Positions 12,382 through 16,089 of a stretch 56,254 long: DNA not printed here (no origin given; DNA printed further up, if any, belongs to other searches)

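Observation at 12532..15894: Single polypeptide fusing an NrfD/HybB-type quinone-site membrane domain to a c3-like tetrahaem, an OTR-like octahaem and two extra haems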

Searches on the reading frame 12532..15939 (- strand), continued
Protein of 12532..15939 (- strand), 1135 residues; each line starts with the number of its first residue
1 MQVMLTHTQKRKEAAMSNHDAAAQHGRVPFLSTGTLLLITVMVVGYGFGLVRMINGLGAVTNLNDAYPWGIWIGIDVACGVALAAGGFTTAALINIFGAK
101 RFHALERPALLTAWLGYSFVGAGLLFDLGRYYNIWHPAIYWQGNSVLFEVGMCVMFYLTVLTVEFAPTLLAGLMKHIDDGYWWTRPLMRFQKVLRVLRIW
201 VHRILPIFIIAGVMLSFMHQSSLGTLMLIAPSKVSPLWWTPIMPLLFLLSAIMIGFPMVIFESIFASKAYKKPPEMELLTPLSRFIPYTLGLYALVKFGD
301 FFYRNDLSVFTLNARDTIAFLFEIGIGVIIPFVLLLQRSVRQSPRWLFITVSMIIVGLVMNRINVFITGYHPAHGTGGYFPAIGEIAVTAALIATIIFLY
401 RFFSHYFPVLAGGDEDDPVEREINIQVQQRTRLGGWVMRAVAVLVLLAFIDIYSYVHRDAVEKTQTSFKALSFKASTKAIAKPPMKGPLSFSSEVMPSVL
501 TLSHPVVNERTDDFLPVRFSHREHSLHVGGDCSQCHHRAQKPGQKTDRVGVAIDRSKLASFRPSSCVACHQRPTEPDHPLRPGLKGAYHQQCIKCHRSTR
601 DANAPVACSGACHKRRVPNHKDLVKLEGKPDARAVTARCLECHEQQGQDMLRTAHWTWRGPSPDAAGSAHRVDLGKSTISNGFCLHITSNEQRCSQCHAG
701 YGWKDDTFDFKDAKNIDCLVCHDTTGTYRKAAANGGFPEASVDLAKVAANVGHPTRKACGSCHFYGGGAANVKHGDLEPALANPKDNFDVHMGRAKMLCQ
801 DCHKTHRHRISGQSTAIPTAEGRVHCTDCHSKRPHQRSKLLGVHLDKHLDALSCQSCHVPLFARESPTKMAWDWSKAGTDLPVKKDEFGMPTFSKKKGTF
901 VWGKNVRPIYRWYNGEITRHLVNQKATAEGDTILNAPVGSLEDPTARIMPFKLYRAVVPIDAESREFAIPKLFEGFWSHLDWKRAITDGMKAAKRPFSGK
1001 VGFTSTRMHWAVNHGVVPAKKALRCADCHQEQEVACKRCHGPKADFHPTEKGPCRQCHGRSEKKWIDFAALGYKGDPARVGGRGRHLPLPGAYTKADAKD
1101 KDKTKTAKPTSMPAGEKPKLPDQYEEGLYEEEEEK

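Call 57: find_encoding_contigs(protein=P0010, flank=7000, max_places=1)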
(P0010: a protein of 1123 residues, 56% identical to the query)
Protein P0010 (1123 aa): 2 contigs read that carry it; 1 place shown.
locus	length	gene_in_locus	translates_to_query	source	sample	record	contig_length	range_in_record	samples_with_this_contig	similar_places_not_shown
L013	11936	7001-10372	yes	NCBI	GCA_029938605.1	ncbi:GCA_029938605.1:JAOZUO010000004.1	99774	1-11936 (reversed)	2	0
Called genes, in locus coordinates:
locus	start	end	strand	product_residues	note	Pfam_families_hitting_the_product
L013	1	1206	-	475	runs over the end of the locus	-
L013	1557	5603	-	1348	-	PF00008:EGF (faint), PF04885:Stig1 (faint), PF07974:EGF_2 (faint), PF23106:EGF_Teneurin (faint), PF21795:JAG1-like_EGF2 (faint)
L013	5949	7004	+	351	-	PF13237:Fer4_10 (faint), PF13247:Fer4_11, PF12838:Fer4_7 (weak), PF00037:Fer4 (weak), PF12797:Fer4_2 (weak), PF12837:Fer4_6 (weak), PF13187:Fer4_9 (weak)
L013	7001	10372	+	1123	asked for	PF03916:NrfD, PF02085:Cytochrom_CIII, PF14522:Cytochrome_C7 (faint), PF11783:Cytochrome_cB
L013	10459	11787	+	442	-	PF13948:DUF4215 (weak)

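Call 58: fold_search(model_id=the predicted structure, library=pdb)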
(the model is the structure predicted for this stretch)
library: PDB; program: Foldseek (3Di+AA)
matches with E <= 10: 434; with E <= 0.001: 10
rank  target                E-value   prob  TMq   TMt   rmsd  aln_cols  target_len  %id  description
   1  1sp3                  3.9e-29  1.00  0.33  0.79   4.6       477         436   41  Crystal structure of octaheme cytochrome c from Shewanella oneidensis (released 2004-09-21)
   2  6btm_C                3.4e-10  1.00  0.28  0.63   7.2       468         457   18  Structure of Alternative Complex III from Flavobacterium johnsoniae (Wild Type) (released 2018-05-09)
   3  8k9e_C                8.2e-10  1.00  0.29  0.66   6.2       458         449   16  Cryo-EM structure of the photosynthetic alternative complex III from Chloroflexus aurantiacus at 3.3 angstrom (released 2024-03-06)
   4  6lod_C                1.4e-09  1.00  0.29  0.66   5.9       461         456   17  Cryo-EM structure of the air-oxidized photosynthetic alternative complex III from Roseiflexus castenholzii (released 2020-11-04)
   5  6f0k_C                6.2e-07  1.00  0.26  0.61   7.6       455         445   17  Alternative complex III (released 2018-05-09)
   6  9ilt_F                1.8e-06  1.00  0.23  0.58   8.8       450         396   13  Crystal structure of alternative complex III from Chloroflexus aurantiacus (released 2025-03-19)
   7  8k9e_F                1.8e-06  1.00  0.22  0.56   8.6       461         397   12  Cryo-EM structure of the photosynthetic alternative complex III from Chloroflexus aurantiacus at 3.3 angstrom (released 2024-03-06)
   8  6lod_F                2.0e-06  1.00  0.23  0.56   9.5       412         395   15  Cryo-EM structure of the air-oxidized photosynthetic alternative complex III from Roseiflexus castenholzii (released 2020-11-04)
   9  6btm_F                6.8e-06  1.00  0.21  0.53  10.4       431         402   15  Structure of Alternative Complex III from Flavobacterium johnsoniae (Wild Type) (released 2018-05-09)
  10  6f0k_F                1.2e-04  1.00  0.23  0.59   8.8       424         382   13  Alternative complex III (released 2018-05-09)
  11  9r2g_D                5.3e-03  1.00  0.16  0.42  10.5       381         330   10  Cytochrome bd II oxidase qOR-2 type from Mycobacterium smegmatis (released 2026-03-04)
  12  7nkz_B                8.2e-03  0.99  0.15  0.40  10.1       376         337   13  Cryo-EM structure of the cytochrome bd oxidase from M. tuberculosis at 2.5 A resolution (released 2021-09-22)
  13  7ose_B                1.2e-02  0.99  0.16  0.37  10.3       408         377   13  cytochrome bd-II type oxidase with bound aurachin D (released 2021-11-17)
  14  6rx4_B                2.9e-02  0.96  0.16  0.37  10.4       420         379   10  THE STRUCTURE OF BD OXIDASE FROM ESCHERICHIA COLI (released 2019-11-20)
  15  9fka_B                5.1e-02  0.96  0.16  0.40   9.4       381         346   15  Cryo-EM structure of the reduced cytochrome bd oxidase from M. tuberculosis (released 2025-02-12)
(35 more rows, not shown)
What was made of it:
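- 14674..15861 (-): HybB/HmcC-type NrfD-like membrane domain, 10 TM helices (aa 27-422). Predicted quinone site and proton path. Foldseek matches ActC at TM 0.61-0.66 (call 58).
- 12841..14049 (-): OTR-family octahaem module (aa 631-1033; haems at 639, 694, 718, 759, 799, 826, 854 and 1025). Foldseek TM 0.79 (call 58).
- Tried and rejected: The fold search was needed instead (call 58).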

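Call 69: find_encoding_contigs(protein=P0001, flank=8000, max_places=1)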
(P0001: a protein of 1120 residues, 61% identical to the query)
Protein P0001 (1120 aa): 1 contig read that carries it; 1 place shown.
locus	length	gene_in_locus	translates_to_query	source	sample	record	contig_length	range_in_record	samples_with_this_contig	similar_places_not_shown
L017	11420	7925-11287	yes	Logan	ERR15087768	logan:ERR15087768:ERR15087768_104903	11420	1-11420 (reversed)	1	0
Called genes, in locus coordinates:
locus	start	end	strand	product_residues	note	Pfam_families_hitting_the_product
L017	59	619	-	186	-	-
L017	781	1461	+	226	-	-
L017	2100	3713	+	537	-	PF14522:Cytochrome_C7 (faint), PF14537:Cytochrom_c3_2 (faint), PF09698:GSu_C4xC__C2xCH (weak)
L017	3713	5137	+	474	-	-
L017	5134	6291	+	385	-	PF22113:Mtrc-MtrF_II-IV_dom (faint), PF14522:Cytochrome_C7 (faint)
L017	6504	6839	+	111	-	PF08100:Dimerisation (faint), PF01022:HTH_5, PF12840:HTH_20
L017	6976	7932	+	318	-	PF13187:Fer4_9 (faint), PF13247:Fer4_11, PF12838:Fer4_7 (weak), PF00037:Fer4 (weak), PF12797:Fer4_2 (weak), PF12837:Fer4_6 (weak), PF13237:Fer4_10 (weak)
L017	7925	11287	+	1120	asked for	PF03916:NrfD, PF02085:Cytochrom_CIII, PF14522:Cytochrome_C7 (faint), PF14537:Cytochrom_c3_2 (faint), PF11783:Cytochrome_cB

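Call 70: find_encoding_contigs(protein=P0013, flank=8000, max_places=1)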
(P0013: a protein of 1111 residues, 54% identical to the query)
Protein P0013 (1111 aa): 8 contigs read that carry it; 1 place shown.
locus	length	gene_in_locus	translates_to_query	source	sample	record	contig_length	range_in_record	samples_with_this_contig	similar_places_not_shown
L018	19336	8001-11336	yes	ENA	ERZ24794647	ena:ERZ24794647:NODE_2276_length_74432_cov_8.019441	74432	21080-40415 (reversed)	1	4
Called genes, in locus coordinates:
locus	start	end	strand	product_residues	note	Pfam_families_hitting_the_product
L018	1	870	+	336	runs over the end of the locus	PF08545:ACP_syn_III, PF08541:ACP_syn_III_C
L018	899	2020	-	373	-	PF13506:Glyco_transf_21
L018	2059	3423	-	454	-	-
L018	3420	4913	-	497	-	PF16911:PapA_C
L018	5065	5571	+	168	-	PF00160:Pro_isomerase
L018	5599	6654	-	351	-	PF08450:SGL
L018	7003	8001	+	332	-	PF12838:Fer4_7 (weak), PF13247:Fer4_11, PF00037:Fer4 (weak), PF12797:Fer4_2 (weak), PF12837:Fer4_6 (weak), PF13237:Fer4_10 (weak), PF13187:Fer4_9 (weak)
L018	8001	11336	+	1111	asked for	PF03916:NrfD, PF02085:Cytochrom_CIII (weak), PF14522:Cytochrome_C7 (faint), PF14537:Cytochrom_c3_2 (faint), PF11783:Cytochrome_cB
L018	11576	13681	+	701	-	-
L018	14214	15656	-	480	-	-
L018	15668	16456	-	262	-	PF07044:DUF1329 (faint), PF17131:TP_0789-like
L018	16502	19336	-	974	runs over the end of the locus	PF03176:MMPL, PF02460:Patched, PF12349:Sterol-sensing, PF03176:MMPL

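Call 78: list_cluster_members(proteins=[P0003, P0005, P0006, P0008, P0010, P0017, P0018, P0063, P0081, P0083])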
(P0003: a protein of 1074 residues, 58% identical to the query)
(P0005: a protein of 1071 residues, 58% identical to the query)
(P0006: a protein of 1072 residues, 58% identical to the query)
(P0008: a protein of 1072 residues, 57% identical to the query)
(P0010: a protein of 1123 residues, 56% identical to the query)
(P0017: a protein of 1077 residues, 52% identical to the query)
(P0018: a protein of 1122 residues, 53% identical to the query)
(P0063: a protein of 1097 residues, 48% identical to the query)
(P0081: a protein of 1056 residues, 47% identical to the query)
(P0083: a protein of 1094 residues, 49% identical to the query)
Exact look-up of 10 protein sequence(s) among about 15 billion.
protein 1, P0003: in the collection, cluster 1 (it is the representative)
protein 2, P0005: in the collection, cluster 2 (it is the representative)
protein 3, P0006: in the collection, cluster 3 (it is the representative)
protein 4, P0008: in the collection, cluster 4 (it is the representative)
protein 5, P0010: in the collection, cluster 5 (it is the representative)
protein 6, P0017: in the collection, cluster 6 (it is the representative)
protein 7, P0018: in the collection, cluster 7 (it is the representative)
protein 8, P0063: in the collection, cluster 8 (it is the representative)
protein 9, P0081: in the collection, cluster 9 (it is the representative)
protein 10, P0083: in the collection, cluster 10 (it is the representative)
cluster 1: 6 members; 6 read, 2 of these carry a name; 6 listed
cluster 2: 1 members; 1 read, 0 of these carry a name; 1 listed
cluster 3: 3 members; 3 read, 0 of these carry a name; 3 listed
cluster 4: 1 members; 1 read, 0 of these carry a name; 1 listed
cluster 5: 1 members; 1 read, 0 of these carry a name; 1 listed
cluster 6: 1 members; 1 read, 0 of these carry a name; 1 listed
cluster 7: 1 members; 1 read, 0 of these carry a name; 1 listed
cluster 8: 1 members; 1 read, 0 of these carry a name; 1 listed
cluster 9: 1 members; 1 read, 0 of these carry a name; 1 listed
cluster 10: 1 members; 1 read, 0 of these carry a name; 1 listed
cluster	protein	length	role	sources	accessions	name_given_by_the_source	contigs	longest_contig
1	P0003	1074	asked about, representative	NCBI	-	-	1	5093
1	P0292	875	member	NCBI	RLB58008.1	MAG: Ni/Fe-hydrogenase cytochrome b subunit, partial [Deltaproteobacteria bacterium]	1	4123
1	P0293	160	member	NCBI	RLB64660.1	MAG: class III cytochrome C, partial [Deltaproteobacteria bacterium]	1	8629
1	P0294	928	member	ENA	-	-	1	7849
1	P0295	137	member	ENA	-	-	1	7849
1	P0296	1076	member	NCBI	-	-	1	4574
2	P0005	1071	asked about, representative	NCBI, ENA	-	-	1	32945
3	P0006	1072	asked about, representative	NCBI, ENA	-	-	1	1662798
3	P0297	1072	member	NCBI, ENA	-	-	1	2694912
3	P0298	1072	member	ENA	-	-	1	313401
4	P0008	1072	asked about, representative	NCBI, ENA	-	-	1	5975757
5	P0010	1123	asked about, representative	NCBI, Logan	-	-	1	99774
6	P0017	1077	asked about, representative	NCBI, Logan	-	-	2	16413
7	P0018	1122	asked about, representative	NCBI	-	-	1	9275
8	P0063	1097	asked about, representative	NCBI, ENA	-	-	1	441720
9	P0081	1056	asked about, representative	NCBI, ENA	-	-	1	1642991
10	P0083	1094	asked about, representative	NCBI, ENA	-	-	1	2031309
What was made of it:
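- Tried and rejected: It gave almost none (call 78).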

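Call 81: find_encoding_contigs(protein=P0130, flank=6000, max_places=2)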
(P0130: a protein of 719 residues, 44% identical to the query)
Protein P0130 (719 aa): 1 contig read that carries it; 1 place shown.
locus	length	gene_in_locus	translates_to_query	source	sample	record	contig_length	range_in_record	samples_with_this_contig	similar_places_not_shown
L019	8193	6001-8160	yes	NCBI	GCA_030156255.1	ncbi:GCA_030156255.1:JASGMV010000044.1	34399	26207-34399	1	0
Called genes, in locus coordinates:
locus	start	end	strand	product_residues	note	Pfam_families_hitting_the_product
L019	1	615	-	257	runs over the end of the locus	PF12895:ANAPC3 (faint), PF13414:TPR_11, PF14559:TPR_19, PF13432:TPR_16 (weak), PF14559:TPR_19, PF00515:TPR_1 (weak), PF07719:TPR_2 (weak), PF13414:TPR_11 (weak), +7 more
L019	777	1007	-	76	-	-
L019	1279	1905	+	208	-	PF01810:LysE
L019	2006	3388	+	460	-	PF00989:PAS, PF08448:PAS_4, PF13426:PAS_9, PF00158:Sigma54_activat, PF14532:Sigma54_activ_2, PF07728:AAA_5, PF25601:AAA_lid_14, PF02954:HTH_8, +2 more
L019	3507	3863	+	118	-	PF02579:Nitro_FeMo-Co (weak)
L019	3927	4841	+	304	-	PF13187:Fer4_9 (faint), PF13237:Fer4_10 (faint), PF00037:Fer4 (faint), PF12838:Fer4_7 (weak), PF13247:Fer4_11, PF12797:Fer4_2 (weak), PF12837:Fer4_6 (weak)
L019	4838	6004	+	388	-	PF03916:NrfD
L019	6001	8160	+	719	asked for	PF02085:Cytochrom_CIII, PF14522:Cytochrome_C7 (faint), PF11783:Cytochrome_cB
